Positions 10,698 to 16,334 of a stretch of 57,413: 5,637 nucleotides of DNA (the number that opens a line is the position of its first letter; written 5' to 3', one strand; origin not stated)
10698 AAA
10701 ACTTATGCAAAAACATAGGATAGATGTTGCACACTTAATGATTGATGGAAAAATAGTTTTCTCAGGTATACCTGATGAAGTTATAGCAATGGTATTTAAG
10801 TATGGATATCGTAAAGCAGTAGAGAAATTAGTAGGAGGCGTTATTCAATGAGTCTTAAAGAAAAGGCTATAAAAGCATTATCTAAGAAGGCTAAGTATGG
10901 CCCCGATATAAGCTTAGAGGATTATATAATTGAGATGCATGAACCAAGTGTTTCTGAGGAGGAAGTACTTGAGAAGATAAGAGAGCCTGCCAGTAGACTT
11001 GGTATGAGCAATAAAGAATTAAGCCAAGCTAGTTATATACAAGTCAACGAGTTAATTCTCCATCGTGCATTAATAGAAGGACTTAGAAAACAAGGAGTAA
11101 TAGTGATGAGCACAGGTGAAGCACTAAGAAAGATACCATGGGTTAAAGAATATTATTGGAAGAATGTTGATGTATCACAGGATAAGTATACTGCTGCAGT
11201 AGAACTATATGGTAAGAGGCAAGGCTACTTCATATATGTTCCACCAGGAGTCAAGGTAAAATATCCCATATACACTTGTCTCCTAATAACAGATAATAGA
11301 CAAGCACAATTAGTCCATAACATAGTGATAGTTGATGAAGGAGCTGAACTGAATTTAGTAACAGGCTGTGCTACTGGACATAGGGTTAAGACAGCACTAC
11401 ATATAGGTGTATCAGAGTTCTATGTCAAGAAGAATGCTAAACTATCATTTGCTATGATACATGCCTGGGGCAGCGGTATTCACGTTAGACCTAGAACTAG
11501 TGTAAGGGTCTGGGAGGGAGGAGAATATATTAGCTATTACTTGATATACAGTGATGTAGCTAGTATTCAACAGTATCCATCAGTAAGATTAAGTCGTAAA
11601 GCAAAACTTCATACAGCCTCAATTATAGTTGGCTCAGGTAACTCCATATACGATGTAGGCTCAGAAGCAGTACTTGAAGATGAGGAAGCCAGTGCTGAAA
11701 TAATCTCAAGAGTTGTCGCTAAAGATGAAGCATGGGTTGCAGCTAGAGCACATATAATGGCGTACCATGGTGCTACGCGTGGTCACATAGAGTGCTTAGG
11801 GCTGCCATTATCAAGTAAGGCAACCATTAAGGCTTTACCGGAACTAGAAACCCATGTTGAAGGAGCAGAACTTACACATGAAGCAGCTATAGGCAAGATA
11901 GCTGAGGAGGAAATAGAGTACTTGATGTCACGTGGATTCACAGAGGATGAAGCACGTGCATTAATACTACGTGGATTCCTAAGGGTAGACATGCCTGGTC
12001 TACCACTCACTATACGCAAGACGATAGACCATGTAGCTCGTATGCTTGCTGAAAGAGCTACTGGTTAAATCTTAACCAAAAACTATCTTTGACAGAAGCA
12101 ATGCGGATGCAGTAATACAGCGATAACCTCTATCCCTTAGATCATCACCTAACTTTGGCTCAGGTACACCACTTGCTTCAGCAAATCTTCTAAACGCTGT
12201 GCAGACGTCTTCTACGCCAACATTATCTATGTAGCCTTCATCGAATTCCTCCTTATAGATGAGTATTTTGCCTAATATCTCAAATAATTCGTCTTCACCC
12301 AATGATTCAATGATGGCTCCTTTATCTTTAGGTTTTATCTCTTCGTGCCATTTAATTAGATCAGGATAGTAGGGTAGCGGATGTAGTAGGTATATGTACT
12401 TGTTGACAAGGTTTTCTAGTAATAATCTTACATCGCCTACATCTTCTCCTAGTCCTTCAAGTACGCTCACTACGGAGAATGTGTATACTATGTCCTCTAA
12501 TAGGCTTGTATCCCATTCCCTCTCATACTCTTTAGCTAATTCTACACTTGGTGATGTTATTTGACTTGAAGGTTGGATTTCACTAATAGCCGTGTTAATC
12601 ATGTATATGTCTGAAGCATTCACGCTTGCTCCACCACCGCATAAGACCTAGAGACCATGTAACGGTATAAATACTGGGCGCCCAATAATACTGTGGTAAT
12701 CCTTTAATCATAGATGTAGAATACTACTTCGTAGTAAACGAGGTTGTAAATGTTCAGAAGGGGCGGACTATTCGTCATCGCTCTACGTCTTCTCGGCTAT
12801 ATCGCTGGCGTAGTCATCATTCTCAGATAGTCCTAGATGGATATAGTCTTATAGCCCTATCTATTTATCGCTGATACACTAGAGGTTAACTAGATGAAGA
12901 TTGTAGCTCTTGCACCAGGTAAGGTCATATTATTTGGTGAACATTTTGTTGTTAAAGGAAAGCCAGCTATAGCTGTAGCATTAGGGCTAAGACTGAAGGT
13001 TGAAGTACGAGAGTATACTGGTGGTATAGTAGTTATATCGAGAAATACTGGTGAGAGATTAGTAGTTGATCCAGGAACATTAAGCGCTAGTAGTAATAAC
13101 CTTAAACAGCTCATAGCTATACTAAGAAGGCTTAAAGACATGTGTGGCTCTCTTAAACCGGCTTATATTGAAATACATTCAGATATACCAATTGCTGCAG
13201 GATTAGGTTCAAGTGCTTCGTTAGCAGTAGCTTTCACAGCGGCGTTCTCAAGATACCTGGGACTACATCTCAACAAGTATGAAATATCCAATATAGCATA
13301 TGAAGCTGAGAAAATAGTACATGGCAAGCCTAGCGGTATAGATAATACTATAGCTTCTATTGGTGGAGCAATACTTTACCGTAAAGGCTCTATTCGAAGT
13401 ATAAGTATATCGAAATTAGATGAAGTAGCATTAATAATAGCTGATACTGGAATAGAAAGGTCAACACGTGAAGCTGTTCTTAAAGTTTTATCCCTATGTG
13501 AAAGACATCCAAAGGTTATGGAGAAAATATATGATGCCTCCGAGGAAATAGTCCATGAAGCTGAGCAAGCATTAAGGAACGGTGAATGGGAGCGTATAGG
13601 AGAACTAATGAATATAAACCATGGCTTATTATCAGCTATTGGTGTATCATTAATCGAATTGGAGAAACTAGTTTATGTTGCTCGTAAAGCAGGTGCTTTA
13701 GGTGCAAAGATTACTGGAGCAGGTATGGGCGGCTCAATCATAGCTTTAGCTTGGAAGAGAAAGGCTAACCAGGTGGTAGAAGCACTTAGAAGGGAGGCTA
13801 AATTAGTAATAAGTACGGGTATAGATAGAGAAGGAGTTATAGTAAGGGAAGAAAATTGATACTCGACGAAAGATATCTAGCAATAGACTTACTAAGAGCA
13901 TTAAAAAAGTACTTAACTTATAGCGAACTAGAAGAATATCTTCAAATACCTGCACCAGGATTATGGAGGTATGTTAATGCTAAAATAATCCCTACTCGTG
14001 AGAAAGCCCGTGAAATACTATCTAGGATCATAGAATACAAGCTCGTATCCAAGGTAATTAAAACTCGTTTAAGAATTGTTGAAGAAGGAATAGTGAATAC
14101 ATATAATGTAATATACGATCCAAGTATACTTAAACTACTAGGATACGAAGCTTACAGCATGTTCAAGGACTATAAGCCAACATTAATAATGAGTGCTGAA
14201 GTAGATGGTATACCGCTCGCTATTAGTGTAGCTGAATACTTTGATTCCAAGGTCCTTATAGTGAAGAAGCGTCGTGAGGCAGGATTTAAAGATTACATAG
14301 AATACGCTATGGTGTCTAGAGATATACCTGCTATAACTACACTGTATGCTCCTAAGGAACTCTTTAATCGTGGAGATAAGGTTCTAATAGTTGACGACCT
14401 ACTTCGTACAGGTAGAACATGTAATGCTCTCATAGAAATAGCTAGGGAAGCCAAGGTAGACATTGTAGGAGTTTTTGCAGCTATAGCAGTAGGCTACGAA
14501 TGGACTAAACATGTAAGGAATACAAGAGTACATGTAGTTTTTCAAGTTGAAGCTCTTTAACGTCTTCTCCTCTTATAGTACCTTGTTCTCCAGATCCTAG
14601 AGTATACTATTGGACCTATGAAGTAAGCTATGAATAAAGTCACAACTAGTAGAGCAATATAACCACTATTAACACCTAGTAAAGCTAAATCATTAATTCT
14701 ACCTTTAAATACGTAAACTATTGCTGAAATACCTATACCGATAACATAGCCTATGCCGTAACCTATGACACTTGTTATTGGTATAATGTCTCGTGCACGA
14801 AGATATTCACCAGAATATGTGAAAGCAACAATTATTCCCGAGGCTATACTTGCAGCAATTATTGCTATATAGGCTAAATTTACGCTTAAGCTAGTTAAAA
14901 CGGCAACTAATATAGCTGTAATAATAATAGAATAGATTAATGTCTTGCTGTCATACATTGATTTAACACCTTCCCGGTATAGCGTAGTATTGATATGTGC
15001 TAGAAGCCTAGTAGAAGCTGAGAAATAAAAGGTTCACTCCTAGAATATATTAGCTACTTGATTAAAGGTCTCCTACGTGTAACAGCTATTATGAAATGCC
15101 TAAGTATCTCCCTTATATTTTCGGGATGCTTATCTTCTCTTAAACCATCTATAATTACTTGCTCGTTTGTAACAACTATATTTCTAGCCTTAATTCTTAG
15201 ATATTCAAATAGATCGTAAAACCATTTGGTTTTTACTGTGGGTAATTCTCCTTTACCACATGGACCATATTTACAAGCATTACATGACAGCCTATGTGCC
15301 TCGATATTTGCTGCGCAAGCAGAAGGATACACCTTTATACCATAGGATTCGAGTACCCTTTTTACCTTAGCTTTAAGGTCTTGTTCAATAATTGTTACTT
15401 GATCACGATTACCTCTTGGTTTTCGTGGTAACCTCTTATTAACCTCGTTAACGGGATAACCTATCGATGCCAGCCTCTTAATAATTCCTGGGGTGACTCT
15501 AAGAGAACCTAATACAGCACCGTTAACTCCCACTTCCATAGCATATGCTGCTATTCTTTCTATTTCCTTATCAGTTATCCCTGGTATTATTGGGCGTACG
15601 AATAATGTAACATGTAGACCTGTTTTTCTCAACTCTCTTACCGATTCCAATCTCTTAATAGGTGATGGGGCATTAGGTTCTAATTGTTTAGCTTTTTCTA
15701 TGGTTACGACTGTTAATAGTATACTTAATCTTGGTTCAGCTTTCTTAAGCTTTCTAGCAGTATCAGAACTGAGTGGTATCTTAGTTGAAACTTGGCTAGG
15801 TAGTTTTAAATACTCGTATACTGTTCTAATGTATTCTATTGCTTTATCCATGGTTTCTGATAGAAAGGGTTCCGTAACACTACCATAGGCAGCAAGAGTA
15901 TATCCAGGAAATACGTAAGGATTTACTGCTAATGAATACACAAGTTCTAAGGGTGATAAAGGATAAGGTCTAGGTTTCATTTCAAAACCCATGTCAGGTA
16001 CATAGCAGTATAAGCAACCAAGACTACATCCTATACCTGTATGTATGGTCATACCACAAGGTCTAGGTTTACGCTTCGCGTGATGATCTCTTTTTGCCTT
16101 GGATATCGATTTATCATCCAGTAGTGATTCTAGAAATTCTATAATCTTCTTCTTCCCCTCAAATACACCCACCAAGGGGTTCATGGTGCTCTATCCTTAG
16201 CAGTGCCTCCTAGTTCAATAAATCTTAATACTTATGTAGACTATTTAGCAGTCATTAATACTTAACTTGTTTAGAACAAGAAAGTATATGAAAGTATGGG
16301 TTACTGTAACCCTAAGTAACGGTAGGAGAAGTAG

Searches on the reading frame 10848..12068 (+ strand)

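Call 72: search_protein_families(library=pfam, proteins=[window:10848-12068:+], max_evalue=0.001)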
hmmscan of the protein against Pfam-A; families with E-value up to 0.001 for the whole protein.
window:10848-12068:+ (406 aa): 2 families
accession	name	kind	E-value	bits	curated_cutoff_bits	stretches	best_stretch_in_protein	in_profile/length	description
PF01458.23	SUFBD_core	-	1.1e-38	133.5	27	1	148-377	4-232/232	SUF system FeS cluster assembly, SufBD core domain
PF19295.5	SufBD_N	-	6.9e-07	29.5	23.5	1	57-141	86-170/172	SufBD protein N-terminal region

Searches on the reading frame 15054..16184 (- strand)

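Call 72: search_protein_families(library=pfam, proteins=[window:15054-16184:-], max_evalue=0.001)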
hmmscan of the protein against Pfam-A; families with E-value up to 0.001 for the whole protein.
window:15054-16184:- (376 aa): 1 family
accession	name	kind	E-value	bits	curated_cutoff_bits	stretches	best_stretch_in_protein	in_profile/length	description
PF04055.27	Radical_SAM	-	5.1e-13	50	29.5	1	50-214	4-165/166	Radical SAM superfamily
